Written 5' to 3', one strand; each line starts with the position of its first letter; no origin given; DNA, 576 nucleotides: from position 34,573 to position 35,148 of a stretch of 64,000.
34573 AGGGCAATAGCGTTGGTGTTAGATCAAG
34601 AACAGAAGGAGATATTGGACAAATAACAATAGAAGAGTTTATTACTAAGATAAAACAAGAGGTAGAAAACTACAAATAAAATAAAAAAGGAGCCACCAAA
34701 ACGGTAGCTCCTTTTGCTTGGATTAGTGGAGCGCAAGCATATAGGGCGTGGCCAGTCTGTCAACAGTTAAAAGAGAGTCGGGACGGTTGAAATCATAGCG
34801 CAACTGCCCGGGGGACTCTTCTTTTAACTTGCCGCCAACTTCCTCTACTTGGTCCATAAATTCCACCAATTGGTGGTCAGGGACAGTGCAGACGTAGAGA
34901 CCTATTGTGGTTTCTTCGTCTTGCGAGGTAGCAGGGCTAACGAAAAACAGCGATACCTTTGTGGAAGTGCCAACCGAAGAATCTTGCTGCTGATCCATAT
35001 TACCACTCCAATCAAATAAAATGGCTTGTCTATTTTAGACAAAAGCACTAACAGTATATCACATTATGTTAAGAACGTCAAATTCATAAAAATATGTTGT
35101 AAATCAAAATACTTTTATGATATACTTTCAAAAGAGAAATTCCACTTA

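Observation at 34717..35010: Isolated GC-rich ~290-bp island between thrS terminator and the next promoter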

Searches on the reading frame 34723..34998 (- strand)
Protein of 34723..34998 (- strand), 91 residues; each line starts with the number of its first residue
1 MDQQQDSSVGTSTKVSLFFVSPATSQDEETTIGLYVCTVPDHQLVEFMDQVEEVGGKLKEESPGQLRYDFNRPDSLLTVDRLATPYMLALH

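Call 5: search_protein_families(library=pfam, proteins=[window:34723-34998:-], max_evalue=10)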
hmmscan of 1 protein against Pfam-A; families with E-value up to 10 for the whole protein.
window:34723-34998:- (91 aa): 0 families

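Call 8: find_homologous_proteins(query=window:34723-34998:-, max_evalue=0.01)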
Query window:34723-34998:- (91 aa): 4 proteins with E <= 0.01 among 6 candidates.
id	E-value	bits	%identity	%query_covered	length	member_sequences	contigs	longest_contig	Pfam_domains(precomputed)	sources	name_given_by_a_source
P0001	1.1e-49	184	95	100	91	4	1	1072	-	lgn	-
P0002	4.9e-45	169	91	97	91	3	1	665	-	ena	-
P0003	5.2e-43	162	86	100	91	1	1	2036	-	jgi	-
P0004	3.7e-41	157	85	97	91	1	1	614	-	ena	-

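Call 12: find_encoding_contigs(protein=P0001, flank=5000)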
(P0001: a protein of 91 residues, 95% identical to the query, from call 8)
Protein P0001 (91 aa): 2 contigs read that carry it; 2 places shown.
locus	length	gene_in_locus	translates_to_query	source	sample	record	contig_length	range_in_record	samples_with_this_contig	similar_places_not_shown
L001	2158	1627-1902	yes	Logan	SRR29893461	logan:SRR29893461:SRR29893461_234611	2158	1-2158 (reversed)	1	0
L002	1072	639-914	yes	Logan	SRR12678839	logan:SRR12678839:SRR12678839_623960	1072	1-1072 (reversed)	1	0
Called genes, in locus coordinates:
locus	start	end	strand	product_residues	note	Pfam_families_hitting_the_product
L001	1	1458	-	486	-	?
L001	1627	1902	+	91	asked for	-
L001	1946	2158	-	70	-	?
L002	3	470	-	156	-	?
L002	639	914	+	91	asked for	-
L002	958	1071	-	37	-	?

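Call 13: find_encoding_contigs(protein=P0003, flank=5000)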
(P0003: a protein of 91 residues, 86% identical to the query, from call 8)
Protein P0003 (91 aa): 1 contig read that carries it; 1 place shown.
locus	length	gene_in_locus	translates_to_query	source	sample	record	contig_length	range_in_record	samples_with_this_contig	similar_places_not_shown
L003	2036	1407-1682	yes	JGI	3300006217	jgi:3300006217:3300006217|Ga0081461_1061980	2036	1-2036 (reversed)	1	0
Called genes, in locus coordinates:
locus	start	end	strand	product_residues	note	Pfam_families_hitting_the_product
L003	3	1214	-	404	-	?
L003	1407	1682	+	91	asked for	-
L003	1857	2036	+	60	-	?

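Call 14: find_encoding_contigs(protein=P0002, flank=5000)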
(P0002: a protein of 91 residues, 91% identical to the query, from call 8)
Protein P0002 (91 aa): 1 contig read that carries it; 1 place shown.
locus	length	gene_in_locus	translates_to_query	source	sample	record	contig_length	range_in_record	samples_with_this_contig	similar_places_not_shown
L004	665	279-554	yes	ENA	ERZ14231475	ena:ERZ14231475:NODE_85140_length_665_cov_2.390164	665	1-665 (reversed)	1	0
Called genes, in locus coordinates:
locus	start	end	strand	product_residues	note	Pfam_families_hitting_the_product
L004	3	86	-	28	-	?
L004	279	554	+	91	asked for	-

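Call 15: find_encoding_contigs(protein=P0004, flank=5000)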
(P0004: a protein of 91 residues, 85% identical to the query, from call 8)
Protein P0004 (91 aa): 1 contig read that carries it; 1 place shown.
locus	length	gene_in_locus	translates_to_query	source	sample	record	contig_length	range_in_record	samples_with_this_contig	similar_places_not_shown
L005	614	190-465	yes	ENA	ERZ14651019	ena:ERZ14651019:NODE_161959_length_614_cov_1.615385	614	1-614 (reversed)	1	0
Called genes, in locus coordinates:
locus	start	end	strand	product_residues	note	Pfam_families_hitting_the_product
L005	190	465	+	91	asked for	-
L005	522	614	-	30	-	?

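Call 16: find_encoding_contigs(protein=window:34723-34998:-, flank=5000)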
Protein window:34723-34998:- (91 aa): 20 contigs read that carry it; 6 places shown.
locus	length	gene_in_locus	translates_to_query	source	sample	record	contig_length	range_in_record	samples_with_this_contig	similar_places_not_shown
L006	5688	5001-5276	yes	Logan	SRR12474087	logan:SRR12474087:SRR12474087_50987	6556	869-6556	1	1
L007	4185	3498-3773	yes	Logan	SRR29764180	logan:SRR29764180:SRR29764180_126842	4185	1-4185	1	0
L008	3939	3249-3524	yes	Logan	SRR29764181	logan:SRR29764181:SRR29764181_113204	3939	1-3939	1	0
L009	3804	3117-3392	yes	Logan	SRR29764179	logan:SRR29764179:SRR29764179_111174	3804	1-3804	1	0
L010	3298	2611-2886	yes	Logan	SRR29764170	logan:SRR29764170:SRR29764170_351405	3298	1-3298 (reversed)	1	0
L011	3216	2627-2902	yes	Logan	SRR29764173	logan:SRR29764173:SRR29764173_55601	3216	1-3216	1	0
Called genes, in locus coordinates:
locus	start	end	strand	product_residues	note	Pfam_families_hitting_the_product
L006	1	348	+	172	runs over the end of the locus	PF04542:Sigma70_r2, PF04545:Sigma70_r4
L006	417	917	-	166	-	-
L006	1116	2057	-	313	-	PF00753:Lactamase_B, PF23023:Anti-Pycsar_Apyc1 (weak), PF12706:Lactamase_B_2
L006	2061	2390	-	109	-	PF11213:DUF3006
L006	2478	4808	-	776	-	-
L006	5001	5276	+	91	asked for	-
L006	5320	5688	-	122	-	?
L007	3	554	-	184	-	?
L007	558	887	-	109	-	PF11213:DUF3006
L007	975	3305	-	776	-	-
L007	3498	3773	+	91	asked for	-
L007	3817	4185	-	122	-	?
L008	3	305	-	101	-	?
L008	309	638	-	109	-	PF11213:DUF3006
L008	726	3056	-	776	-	-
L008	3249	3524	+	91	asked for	-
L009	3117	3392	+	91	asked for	-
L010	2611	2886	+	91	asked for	-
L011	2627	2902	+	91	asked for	-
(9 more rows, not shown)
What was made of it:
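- Checked: The exact protein is encoded on at least 20 independent metagenome contigs with the same neighbours (call 16).
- The exact protein is on at least 20 contigs from independent samples with identical neighbours (call 16).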

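Call 30: find_homologous_proteins(query=A1, max_evalue=0.01)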
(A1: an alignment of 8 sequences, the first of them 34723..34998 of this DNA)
Query A1 (8 sequences) (91 aa, profile of the alignment): 17 proteins with E <= 0.01 among 251 candidates.
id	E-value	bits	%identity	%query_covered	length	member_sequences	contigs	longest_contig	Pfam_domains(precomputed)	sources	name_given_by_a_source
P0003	9.3e-41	156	86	100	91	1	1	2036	-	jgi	-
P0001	9.9e-41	156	95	100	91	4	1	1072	-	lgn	-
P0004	9.3e-40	152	85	97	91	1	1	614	-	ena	-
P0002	2.8e-38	148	91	97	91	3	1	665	-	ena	-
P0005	9.4e-29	117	36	74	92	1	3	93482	-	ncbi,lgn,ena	-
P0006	2.0e-27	113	37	81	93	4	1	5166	-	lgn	-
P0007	5.4e-27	112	57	98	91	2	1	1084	-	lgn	-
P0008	1.2e-26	110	31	97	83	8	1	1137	-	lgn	-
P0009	2.9e-26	109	35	81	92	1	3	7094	-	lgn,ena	-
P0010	2.8e-25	106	38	81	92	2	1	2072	-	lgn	-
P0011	3.8e-24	102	36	81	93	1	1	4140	-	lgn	-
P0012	9.0e-24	101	37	81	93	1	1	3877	-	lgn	-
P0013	4.6e-23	99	33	91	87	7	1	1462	-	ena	-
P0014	1.3e-22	97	36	81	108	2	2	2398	-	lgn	-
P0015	2.1e-20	90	36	81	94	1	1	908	-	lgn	-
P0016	2.2e-19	87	35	80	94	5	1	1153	-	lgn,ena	-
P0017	3.6e-16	77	25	97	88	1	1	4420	-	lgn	-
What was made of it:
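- A profile search of 5.8e9 proteins gives 17 clusters of 83-108 aa (call 30).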

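Call 34: search_solved_structures(query=A2, max_evalue=10)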
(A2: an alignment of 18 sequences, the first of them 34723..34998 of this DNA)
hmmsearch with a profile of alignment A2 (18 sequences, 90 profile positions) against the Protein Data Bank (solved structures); distinct sequences matched with E-value up to 10: 0.

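Call 35: search_protein_families(library=pfam, alignment_id=A2, max_evalue=1)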
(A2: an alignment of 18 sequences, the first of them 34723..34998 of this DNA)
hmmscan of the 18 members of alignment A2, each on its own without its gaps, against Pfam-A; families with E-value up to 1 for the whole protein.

A. member 1, window:34723-34998:- (91 aa): 0 families

B. families by the number of members that match (of 18 scanned): 3 families
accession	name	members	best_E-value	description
PF21837.1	DUF6896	1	0.026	Domain of unknown function (DUF6896)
PF01641.26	SelR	1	0.17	SelR domain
PF23795.1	SH3_YKFC_2nd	1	0.32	YKFC SH3b2 domain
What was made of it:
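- On ABM monooxygenase domain (PF03992): Calls 5 and 35: no ABM hit for the window protein (E <= 10) or for any of the 18 family members (E <= 1).
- Closest known: ABM. Different: No Pfam match for any of 18 members, even at E <= 1 to 10 (calls 5, 35).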

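Call 39: predict_structure(alignment_id=A2)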
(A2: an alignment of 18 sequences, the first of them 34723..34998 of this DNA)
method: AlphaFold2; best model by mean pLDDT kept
length: 91 residues; sequences in the alignment: 18
mean_pLDDT: 81.9   pTM: 0.68
mean pLDDT of the five models: 81.9, 80.2, 79.2, 77.4, 76.8
residues with pLDDT >= 90: 43; 70-90: 31; 50-70: 10; < 50: 7
segments of 3 or more residues with pLDDT < 50: 4-8
pLDDT, mean of each block of 10 residues (from residue 1): 51 90 71 88 91 92 91 87 81 44
secondary structure, 60 per line:
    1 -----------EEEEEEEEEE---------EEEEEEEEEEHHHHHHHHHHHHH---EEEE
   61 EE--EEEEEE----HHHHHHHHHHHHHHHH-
elements in order: E12-21 E31-40 H41-53 E57-62 E65-70 H75-90
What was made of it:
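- On ABM monooxygenase domain (PF03992): Call 39: the order of elements is beta-beta-alpha-beta-beta-alpha.
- AlphaFold2 on the 18-sequence alignment gives pLDDT 81.9 and pTM 0.68 (call 39). AlphaFold gives a confident fold (call 39).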

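Call 41: search_protein_representatives(alignment_id=A2)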
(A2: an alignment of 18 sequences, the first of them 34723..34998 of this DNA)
Query: 18 sequences, 90 profile positions. Proteins with E-value up to 0.001 (for the whole library): 15; up to 1e-10: 12; up to 1e-30: 2. The best 15 are listed.
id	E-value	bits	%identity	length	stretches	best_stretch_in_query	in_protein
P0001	8.3e-35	134.9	-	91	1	1-89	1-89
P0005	6.8e-31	122.4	-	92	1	13-90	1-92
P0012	1.5e-30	121.3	-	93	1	13-89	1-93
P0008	1.6e-25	105.2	-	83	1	1-90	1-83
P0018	4.4e-23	97.4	-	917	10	31-82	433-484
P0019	5.6e-17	77.8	-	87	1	9-90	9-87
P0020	6.4e-17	77.6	-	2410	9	44-76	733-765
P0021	6.5e-15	71.2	-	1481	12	15-46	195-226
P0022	1.9e-14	69.7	-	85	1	2-88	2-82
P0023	1.4e-13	66.9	-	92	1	11-89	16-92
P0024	5.5e-13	65.0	-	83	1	1-89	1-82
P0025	8.4e-12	61.2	-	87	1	10-89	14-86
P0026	7.6e-09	51.7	-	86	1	10-89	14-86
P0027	1.8e-07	47.3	-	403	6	29-52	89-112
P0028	3.8e-05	39.9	-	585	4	40-74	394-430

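Call 44: fold_search(model_id=the predicted structure, library=pdb)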
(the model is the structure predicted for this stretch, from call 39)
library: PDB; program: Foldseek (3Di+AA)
matches with E <= 10: 539; with E <= 0.001: 0
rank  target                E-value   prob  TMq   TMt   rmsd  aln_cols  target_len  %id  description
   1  7xt1                  2.0e-02  0.99  0.42  0.30   3.5        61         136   18  Crystal structure of Bypass-of-forespore protein C from Bacillus Subtilis (released 2023-05-17)
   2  1n6z_MODEL_1_A        4.3e-02  0.69  0.40  0.36   7.0       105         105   10  Solution NMR Structure of Protein YML108W from Saccharomyces cerevisiae. A novel member of the split bab fold. (released 2003-05-06)
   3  2kac_MODEL_1_A        4.3e-02  0.38  0.27  0.33   6.1        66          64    9  NMR solution structure of KX6E protL mutant (released 2009-10-20)
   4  2bw2_MODEL_1_A        6.8e-02  0.93  0.42  0.30   3.9        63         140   14  BofC from Bacillus subtilis (released 2005-09-15)
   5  1xcq_L                7.7e-02  0.75  0.37  0.46   3.6        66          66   14  Complex HCV core-Fab 19D9D6-Protein L mutant (D55A,L57H,Y64W) in space group P21 (released 2005-05-31)
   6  1k53_A                8.3e-02  0.25  0.26  0.30   6.0        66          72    9  Monomeric Protein L B1 Domain with a G15A Mutation (released 2001-12-05)
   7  1hz5_A                9.4e-02  0.25  0.26  0.31   5.9        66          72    9  CRYSTAL STRUCTURES OF THE B1 DOMAIN OF PROTEIN L FROM PEPTOSTREPTOCOCCUS MAGNUS, WITH A TYROSINE TO TRYPTOPHAN SUBSTIT (released 2001-04-04)
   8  1xct_L                1.1e-01  0.41  0.31  0.37   5.2        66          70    9  Complex HCV core-Fab 19D9D6-Protein L mutant (D55A, L57H, Y64W) in space group P21212 (released 2005-05-31)
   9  1kh0_A                1.1e-01  0.35  0.29  0.38   6.5        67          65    6  Accurate Computer Base Design of a New Backbone Conformation in the Second Turn of Protein L (released 2002-01-23)
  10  7yl4_A                1.3e-01  0.33  0.27  0.07   7.3        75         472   11  Cell surface protein YwfG protein (apo form) (released 2023-06-07)
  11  1xf5_L                1.4e-01  0.66  0.40  0.47   4.7        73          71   14  Complex HCV core-Fab 19D9D6-Protein L mutant (H74C, Y64W)in space group P21212 (released 2005-05-31)
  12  2jzp_MODEL_1_A        1.6e-01  0.41  0.33  0.41   4.5        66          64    8  NMR solution structure of Kx5Q ProtL mutant (released 2009-01-13)
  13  4rfb_A                1.7e-01  0.13  0.22  0.13   7.8       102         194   10  1.93 Angstrom Crystal Structure of Superantigen-like Protein from Staphylococcus aureus in Complex with Sialyl-Lewis X (released 2014-10-08)
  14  5mro                  1.9e-01  0.12  0.21  0.11  14.9        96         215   14  Arabidopsis thaliana IspD Glu258Ala mutant in complex with Azolopyrimidine (1) (released 2017-07-19)
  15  3ddc_B                3.1e-01  0.10  0.23  0.19   7.9        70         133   11  Crystal Structure of NORE1A in Complex with RAS (released 2008-07-15)
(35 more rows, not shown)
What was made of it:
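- Closest known: BofC N-terminal domain and protein L/G B1-type beta-beta-alpha-beta-beta domains. Same: These are the best, though weak, structural matches: 7xt1 at E 0.02 and TM 0.42; protein L B1 at E 0.04-0.1 (call 44).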

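Call 47: find_encoding_contigs(protein=P0007, flank=4000, max_places=3)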
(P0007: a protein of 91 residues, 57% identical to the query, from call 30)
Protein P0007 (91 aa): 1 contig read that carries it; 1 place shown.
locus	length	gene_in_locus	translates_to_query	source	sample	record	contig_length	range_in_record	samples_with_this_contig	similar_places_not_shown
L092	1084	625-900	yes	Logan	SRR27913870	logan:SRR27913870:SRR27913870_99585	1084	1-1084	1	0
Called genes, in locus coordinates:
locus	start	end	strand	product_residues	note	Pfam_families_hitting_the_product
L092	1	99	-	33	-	?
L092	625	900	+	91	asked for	-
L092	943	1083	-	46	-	?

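Call 48: find_encoding_contigs(protein=P0017, flank=4000, max_places=3)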
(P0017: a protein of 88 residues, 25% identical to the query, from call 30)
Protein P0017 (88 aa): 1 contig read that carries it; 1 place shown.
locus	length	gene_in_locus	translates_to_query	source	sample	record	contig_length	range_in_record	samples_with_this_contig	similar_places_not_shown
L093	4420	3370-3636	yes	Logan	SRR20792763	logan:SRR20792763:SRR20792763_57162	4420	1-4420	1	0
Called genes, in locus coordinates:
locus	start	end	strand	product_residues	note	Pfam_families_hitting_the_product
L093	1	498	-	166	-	?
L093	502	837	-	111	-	PF11213:DUF3006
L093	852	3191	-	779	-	-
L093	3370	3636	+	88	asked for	-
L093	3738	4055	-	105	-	PF19789:DUF6273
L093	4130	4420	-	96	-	?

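Call 49: find_encoding_contigs(protein=P0016, flank=4000, max_places=3)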
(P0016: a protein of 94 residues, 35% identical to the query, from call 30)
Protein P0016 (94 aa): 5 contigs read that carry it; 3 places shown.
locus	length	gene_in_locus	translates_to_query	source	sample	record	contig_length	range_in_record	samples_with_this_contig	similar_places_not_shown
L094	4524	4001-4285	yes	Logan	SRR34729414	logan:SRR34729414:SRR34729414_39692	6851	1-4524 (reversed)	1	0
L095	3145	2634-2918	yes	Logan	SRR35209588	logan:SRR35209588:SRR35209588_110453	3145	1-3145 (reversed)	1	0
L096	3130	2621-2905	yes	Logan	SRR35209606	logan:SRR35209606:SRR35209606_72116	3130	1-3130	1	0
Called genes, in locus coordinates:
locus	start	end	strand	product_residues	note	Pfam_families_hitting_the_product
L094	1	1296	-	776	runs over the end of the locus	-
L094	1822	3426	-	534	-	PF02368:Big_2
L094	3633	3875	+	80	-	PF12844:HTH_19 (faint), PF13443:HTH_26, PF13560:HTH_31 (weak), PF01381:HTH_3 (weak)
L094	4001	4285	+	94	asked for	-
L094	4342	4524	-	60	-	?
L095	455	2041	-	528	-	PF26182:Ig_NUP210_5th (faint), PF02368:Big_2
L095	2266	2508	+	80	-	PF12844:HTH_19 (faint), PF13443:HTH_26, PF13560:HTH_31 (weak), PF01381:HTH_3 (weak)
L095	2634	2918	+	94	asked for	-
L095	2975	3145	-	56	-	?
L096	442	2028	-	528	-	PF26182:Ig_NUP210_5th (faint), PF02368:Big_2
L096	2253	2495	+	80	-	PF12844:HTH_19 (faint), PF13443:HTH_26, PF13560:HTH_31 (weak), PF01381:HTH_3 (weak)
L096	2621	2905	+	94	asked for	-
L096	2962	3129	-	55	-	?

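Call 52: search_protein_families(library=ncbifam, proteins=[window:34723-34998:-, L094:3633-3872:+], max_evalue=0.01)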
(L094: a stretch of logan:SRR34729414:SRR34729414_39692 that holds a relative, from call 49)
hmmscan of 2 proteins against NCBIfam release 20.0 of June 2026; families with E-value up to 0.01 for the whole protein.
window:34723-34998:- (91 aa): 0 families

L094:3633-3872:+ (80 aa): 6 families
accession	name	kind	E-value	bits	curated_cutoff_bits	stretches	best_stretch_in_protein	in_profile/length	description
NF046032.1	TransRegSlrRBacil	equivalog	3.2e-05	24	250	1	17-72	12-67/149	HTH-type transcriptional regulator SlrR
NF041575.1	antitoxPezA_Strep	equivalog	0.00021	21.3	290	1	11-70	6-64/158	type II toxin-antitoxin system antitoxin PezA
NF033788.1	HTH_metalloreg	subfamily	0.00037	20.2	55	1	3-40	8-46/77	metalloregulator ArsR/SmtB family transcription factor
NF038310.1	lysogeny_AimR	equivalog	0.0005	19.2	70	1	11-46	1-36/365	AimR family lysis-lysogeny pheromone receptor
NF003162.0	PRK04140.1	equivalog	0.00055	19.1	263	1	15-79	135-190/317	transcriptional regulator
NF000090.1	trans_reg_VanU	equivalog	0.0018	18.4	150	1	13-67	10-62/75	glycopeptide resistance transcriptional regulator VanU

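Call 53: search_protein_families(library=padloc, alignment_id=A2, max_evalue=1)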
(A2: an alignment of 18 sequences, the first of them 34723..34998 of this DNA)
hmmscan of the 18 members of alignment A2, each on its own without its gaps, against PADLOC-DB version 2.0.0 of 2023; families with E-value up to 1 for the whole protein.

A. member 1, window:34723-34998:- (91 aa): 0 families

B. families by the number of members that match (of 18 scanned): 0 families

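Call 54: search_protein_families(library=phrogs, alignment_id=A2, max_evalue=1)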
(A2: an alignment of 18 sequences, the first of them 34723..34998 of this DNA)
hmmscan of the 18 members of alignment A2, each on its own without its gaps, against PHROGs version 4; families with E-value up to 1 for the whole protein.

A. member 1, window:34723-34998:- (91 aa): 1 family
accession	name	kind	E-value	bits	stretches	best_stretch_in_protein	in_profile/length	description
phrog_5952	-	unknown function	0.27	11.3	1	26-62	145-181/286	-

B. families by the number of members that match (of 18 scanned): 3 families
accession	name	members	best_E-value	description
phrog_5952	-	3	0.095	-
phrog_2089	-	1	0.44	-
phrog_32272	-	1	0.44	-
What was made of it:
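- On Anti-phage defence or phage protein families: Calls 53 and 54: no match at E <= 0.09 for any of 18 members.
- Tried and rejected: Pfam, NCBIfam, PADLOC, PHROGs and PDB sequence searches with the protein and with all 18 family members: nothing (calls 5, 34, 35, 52-54).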
